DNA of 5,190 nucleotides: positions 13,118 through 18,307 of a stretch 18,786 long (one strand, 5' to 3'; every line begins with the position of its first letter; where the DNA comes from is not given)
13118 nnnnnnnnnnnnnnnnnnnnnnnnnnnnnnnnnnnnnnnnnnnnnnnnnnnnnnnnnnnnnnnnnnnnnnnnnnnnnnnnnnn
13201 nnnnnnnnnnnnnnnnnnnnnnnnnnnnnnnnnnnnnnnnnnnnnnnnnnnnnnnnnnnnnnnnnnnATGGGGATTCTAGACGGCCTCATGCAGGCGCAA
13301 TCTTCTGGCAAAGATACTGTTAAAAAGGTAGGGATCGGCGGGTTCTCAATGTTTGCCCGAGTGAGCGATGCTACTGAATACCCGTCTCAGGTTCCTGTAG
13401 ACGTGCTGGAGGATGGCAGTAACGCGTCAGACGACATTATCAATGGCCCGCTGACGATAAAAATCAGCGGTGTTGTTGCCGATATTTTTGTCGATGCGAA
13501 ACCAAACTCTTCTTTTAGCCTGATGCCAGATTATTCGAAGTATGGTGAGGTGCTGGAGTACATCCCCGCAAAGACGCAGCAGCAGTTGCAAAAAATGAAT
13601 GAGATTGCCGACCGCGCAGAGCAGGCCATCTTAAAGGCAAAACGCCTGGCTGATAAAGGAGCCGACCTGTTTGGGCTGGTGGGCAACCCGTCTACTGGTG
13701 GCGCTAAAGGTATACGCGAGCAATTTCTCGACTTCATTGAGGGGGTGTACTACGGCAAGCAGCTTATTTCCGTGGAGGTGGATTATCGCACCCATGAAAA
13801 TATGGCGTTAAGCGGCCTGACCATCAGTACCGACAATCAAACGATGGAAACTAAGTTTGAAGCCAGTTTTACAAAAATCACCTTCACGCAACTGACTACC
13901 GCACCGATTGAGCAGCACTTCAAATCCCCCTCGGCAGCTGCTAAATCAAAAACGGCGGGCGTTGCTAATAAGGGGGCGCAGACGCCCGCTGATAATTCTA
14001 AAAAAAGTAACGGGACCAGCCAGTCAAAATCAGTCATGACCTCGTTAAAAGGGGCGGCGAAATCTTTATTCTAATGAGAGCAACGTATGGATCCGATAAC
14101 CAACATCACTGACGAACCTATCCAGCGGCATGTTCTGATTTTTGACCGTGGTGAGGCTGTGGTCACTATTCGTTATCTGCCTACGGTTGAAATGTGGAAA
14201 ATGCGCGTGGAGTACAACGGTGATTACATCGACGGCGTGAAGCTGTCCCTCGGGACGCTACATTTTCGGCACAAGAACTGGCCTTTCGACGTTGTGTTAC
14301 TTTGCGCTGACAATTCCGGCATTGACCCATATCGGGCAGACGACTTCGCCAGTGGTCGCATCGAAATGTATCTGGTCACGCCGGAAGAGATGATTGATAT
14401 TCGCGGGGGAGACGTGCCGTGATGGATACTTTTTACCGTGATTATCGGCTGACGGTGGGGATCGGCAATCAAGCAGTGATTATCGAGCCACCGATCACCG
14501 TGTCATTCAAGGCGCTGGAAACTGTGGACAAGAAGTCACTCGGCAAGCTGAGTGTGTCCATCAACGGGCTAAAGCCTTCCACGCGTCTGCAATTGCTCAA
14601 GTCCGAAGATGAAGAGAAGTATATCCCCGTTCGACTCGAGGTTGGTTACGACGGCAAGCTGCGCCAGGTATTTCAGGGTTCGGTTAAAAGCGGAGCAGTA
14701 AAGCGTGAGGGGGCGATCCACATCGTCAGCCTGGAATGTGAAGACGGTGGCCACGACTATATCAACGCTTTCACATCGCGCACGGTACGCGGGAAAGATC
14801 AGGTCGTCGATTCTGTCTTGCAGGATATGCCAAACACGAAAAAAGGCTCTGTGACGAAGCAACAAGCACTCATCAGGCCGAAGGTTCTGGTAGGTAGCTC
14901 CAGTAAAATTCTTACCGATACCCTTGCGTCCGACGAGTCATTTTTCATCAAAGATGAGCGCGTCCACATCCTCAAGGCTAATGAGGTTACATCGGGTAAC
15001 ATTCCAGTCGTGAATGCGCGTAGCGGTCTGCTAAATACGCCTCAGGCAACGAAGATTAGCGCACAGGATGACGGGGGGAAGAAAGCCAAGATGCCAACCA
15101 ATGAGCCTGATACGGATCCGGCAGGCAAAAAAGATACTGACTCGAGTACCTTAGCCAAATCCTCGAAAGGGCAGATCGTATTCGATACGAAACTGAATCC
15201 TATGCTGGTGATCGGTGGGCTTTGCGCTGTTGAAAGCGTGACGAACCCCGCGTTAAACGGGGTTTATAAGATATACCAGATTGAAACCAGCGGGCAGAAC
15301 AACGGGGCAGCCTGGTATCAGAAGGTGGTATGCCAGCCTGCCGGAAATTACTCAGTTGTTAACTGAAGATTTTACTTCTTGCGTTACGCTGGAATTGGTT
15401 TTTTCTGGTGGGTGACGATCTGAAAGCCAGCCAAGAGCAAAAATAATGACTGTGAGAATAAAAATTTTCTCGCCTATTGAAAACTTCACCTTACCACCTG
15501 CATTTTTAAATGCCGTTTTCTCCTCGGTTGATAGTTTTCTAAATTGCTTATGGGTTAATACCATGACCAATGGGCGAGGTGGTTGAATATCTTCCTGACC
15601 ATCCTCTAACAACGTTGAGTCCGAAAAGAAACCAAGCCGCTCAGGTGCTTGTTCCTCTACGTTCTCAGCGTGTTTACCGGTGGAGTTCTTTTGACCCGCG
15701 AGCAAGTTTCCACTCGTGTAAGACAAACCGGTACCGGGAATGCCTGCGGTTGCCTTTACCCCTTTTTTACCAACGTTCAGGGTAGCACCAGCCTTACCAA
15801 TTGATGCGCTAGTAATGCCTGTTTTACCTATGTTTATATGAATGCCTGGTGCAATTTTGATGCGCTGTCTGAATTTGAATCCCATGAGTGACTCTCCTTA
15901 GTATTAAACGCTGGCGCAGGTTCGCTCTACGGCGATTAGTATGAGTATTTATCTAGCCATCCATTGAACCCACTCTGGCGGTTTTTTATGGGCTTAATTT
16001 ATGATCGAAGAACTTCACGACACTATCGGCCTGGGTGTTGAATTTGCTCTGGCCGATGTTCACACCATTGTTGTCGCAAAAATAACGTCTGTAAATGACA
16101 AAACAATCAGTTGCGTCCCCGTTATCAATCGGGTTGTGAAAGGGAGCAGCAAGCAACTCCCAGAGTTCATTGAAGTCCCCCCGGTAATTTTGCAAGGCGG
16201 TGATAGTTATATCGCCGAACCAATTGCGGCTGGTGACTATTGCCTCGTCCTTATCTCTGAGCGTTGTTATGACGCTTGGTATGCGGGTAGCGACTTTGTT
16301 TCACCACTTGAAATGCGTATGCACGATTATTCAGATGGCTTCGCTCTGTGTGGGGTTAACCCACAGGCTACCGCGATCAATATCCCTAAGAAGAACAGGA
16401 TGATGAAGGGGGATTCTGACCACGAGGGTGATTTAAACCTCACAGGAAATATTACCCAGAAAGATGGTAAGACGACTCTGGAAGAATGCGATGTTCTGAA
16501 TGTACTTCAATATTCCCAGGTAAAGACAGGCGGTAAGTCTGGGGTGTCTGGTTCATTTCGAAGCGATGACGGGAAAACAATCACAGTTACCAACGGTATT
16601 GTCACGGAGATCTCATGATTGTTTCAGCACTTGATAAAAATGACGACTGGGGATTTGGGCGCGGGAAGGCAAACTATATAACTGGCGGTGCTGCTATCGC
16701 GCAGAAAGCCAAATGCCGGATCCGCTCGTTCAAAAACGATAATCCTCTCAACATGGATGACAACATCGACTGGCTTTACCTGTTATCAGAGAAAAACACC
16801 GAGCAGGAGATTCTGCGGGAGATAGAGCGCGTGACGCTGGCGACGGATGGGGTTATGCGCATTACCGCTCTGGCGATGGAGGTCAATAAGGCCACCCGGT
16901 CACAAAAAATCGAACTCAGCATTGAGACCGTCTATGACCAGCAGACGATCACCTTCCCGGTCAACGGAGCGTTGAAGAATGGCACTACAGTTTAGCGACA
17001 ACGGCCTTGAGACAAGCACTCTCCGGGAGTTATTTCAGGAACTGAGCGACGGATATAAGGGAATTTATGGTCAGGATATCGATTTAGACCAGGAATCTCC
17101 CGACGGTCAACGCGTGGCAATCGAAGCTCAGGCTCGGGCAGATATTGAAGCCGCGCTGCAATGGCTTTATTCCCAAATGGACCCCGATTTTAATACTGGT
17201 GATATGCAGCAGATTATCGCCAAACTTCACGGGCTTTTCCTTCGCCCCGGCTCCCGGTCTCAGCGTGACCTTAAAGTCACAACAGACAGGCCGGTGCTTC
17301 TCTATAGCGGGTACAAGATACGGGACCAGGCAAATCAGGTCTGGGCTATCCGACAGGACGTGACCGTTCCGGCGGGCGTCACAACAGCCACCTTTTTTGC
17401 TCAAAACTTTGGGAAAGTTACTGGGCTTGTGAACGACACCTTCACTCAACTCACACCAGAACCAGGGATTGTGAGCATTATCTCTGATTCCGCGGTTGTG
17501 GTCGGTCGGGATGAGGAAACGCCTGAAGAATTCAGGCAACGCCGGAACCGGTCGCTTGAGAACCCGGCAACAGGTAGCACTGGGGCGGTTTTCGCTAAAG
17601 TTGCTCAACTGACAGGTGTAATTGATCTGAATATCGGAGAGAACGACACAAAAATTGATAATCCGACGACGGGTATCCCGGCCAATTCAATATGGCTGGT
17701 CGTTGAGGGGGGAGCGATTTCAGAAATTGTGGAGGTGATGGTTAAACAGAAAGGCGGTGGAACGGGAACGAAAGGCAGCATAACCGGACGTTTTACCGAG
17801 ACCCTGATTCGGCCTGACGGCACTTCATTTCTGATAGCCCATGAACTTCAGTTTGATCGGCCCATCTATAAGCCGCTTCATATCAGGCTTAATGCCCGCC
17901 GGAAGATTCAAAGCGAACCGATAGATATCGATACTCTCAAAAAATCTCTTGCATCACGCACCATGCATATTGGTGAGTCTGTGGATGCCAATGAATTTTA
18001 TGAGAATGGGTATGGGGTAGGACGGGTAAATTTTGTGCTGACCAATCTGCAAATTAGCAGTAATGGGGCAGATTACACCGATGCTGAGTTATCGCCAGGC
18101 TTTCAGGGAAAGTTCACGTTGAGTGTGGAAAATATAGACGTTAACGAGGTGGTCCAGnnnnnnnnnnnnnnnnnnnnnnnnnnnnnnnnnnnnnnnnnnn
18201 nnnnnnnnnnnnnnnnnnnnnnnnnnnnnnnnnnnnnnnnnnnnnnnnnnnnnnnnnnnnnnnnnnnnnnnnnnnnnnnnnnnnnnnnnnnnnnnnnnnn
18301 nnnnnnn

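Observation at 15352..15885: Minus-strand DUF4236-like membrane protein inserted within the baseplate gene block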

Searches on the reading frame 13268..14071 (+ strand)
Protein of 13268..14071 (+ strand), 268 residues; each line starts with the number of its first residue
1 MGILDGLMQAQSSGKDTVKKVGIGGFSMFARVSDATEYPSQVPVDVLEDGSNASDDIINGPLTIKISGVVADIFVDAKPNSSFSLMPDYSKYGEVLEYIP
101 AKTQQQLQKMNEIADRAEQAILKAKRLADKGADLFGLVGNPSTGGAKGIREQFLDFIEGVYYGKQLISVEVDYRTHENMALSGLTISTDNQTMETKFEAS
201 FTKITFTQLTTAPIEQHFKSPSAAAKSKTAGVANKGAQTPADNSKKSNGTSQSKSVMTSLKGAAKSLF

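Call 6: search_protein_families(library=phrogs, proteins=[window:13268-14071:+], max_evalue=0.001)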
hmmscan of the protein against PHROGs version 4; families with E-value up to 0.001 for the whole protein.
window:13268-14071:+ (268 aa): 2 families
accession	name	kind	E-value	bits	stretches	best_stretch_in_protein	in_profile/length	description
phrog_817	-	tail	9.8e-37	127.4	1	1-252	1-191/200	tail fiber protein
phrog_1517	-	lysis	0.00017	22.3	0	169-260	91-182/202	endolysin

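Call 7: search_protein_families(library=pfam, proteins=[window:13268-14071:+], max_evalue=0.01)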
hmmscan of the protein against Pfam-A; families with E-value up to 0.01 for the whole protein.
window:13268-14071:+ (268 aa): 1 family
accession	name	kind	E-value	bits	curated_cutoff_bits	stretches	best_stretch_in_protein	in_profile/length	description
PF21821.3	Dit_like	-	1.5e-16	61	24.2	1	32-213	5-125/127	Dit-like phage tail protein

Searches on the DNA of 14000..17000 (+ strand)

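Call 5: search_dna_similar(query=window:14000-17000:+, collection=phages, mode=near, max_rows=30)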
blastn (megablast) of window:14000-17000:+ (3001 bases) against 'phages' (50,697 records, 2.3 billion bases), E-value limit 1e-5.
No match.

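Call 87: search_dna_similar(query=window:15352-15885:-, collection=ecoli_genomes, mode=distant, max_rows=30)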
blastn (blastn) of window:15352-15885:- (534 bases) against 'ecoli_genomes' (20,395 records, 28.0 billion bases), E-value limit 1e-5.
Records with a match: 5; places in all: 5; records where one place covers at least 80% of the query: 5.
Genomes with a match: 5 of 5426; with a place that covers at least 80% of the query: 5. Places per genome that has any: lowest 1, median 1, highest 1. On chromosomes: 5 places; on plasmids: 0.
Best place of each record, by identity: >=99% 5.
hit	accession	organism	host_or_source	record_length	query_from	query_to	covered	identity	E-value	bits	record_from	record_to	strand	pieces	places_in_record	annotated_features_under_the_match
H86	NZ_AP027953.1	Escherichia coli strain VE-F5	-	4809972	1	534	100%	100.0%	0e+0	964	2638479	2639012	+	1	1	DUF4236 domain-containing protein | hypothetical protein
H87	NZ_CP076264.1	Escherichia coli strain NADC1036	Bos taurus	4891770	1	534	100%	100.0%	0e+0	964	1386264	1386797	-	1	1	DUF4236 domain-containing protein | hypothetical protein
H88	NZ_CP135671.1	Escherichia coli strain TUM9803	missing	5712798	1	534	100%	100.0%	0e+0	964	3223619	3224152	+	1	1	DUF4236 domain-containing protein | hypothetical protein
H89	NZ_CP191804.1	Escherichia coli strain EcE.CRE.COL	Homo sapiens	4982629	1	534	100%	100.0%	0e+0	964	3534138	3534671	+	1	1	DUF4236 domain-containing protein | hypothetical protein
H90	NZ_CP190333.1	Escherichia coli strain EC17CM13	chicken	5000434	1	534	100%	100.0%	0e+0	964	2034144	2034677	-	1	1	DUF4236 domain-containing protein | hypothetical protein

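Call 88: search_dna_similar(query=window:14419-15351:+, collection=ecoli_genomes, mode=distant, max_rows=40)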
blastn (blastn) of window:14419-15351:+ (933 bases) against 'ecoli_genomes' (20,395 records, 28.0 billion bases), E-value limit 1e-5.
Records with a match: 5; places in all: 5; records where one place covers at least 80% of the query: 5.
Genomes with a match: 5 of 5426; with a place that covers at least 80% of the query: 5. Places per genome that has any: lowest 1, median 1, highest 1. On chromosomes: 5 places; on plasmids: 0.
Best place of each record, by identity: >=99% 3; 95-99% 2.
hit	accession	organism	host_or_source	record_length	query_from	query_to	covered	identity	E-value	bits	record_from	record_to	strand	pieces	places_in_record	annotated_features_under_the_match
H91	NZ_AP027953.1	Escherichia coli strain VE-F5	-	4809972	1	933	100%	100.0%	0e+0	1683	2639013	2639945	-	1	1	hypothetical protein (x2)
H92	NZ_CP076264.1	Escherichia coli strain NADC1036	Bos taurus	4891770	1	933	100%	100.0%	0e+0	1683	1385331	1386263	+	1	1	hypothetical protein (x2)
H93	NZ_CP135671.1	Escherichia coli strain TUM9803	missing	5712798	1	933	100%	100.0%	0e+0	1683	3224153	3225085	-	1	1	hypothetical protein (x2)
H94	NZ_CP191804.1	Escherichia coli strain EcE.CRE.COL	Homo sapiens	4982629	1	933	100%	98.8%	0e+0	1634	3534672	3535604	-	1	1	hypothetical protein (x2)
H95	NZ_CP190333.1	Escherichia coli strain EC17CM13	chicken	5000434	1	933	100%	98.8%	0e+0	1634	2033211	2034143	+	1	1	hypothetical protein (x2)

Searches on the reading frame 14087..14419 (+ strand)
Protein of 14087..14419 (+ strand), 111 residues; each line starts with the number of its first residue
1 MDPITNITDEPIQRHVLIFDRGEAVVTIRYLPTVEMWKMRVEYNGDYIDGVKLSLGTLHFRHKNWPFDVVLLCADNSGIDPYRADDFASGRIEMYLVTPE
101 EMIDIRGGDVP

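Call 6: search_protein_families(library=phrogs, proteins=[window:14087-14419:+], max_evalue=0.001)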
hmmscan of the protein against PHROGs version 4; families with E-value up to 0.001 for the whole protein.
window:14087-14419:+ (111 aa): 1 family
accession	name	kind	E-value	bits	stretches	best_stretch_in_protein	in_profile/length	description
phrog_349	-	head and packaging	4.8e-15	56.6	1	6-106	8-111/114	virion structural protein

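Call 7: search_protein_families(library=pfam, proteins=[window:14087-14419:+], max_evalue=0.01)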
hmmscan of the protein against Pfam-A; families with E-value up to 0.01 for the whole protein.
window:14087-14419:+ (111 aa): 1 family
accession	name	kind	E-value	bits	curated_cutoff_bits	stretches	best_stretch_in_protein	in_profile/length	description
PF22479.2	Pam3_gp18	-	0.00045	21.1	24.2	1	10-98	10-100/101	Cyanophage baseplate Pam3 plug gp18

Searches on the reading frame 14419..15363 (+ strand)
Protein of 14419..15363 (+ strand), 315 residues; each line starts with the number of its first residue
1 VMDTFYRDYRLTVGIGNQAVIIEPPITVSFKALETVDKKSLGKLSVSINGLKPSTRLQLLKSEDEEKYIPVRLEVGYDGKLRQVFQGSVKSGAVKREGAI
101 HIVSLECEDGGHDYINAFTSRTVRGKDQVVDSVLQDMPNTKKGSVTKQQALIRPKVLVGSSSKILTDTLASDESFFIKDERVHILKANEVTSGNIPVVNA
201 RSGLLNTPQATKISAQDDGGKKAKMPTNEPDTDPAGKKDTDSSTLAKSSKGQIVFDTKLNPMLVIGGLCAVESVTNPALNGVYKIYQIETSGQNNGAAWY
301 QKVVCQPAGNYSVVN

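Call 6: search_protein_families(library=phrogs, proteins=[window:14419-15363:+], max_evalue=0.001)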
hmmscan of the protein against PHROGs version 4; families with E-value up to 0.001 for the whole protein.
window:14419-15363:+ (315 aa): 2 families
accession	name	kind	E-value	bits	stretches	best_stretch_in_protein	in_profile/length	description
phrog_196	-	tail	3.3e-51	175.4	1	1-312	81-365/536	baseplate hub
phrog_20677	-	unknown function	5e-05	22.8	1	71-212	222-373/631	-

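Call 7: search_protein_families(library=pfam, proteins=[window:14419-15363:+], max_evalue=0.01)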
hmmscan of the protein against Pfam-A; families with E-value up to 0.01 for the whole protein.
window:14419-15363:+ (315 aa): 1 family
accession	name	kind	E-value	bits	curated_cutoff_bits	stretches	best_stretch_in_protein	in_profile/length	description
PF22759.1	E217_GP41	-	2.7e-09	37.1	27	2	255-303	229-277/279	Baseplate hub gp41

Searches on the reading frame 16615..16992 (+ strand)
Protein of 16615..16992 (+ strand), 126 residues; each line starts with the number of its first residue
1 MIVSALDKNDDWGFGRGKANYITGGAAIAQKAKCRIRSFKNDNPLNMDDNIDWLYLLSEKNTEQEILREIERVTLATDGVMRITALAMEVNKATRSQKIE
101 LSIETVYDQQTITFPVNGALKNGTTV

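Call 6: search_protein_families(library=phrogs, proteins=[window:16615-16992:+], max_evalue=0.001)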
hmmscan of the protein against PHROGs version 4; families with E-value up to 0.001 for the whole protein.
window:16615-16992:+ (126 aa): 1 family
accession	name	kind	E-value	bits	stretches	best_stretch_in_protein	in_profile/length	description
phrog_120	-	tail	8e-26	92.5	1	1-126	56-186/303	baseplate wedge subunit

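Call 7: search_protein_families(library=pfam, proteins=[window:16615-16992:+], max_evalue=0.01)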
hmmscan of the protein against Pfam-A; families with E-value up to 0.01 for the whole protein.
window:16615-16992:+ (126 aa): 1 family
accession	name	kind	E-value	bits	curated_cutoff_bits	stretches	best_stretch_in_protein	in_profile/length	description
PF10859.13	DUF2660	-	0.0038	18.2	25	0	19-57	19-57/91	Protein of unknown function (DUF2660)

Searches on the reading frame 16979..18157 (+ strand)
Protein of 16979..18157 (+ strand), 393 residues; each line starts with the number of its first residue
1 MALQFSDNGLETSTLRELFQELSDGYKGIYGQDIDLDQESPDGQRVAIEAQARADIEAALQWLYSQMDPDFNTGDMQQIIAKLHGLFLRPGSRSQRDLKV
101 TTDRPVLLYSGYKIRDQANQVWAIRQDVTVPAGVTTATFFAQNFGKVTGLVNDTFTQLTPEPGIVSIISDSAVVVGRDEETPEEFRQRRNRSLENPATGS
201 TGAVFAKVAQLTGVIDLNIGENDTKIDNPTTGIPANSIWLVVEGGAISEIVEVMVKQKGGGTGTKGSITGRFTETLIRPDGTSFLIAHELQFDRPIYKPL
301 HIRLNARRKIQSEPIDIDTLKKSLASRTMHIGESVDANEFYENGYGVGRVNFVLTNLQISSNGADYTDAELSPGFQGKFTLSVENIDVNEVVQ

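Call 6: search_protein_families(library=phrogs, proteins=[window:16979-18157:+], max_evalue=0.001)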
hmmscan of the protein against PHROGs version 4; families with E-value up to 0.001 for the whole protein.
window:16979-18157:+ (393 aa): 2 families
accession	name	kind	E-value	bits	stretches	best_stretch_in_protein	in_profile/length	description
phrog_6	-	tail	1.8e-41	143.4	1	5-390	62-407/548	baseplate wedge subunit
phrog_30339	-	unknown function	0.00011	23.2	1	2-89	13-100/150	-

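Call 7: search_protein_families(library=pfam, proteins=[window:16979-18157:+], max_evalue=0.01)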
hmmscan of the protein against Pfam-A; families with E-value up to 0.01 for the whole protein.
window:16979-18157:+ (393 aa): 1 family
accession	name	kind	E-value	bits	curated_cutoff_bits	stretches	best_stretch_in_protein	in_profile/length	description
PF04865.19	Baseplate_J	-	1.2e-09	38.3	21.1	1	80-217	8-151/255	Baseplate J-like protein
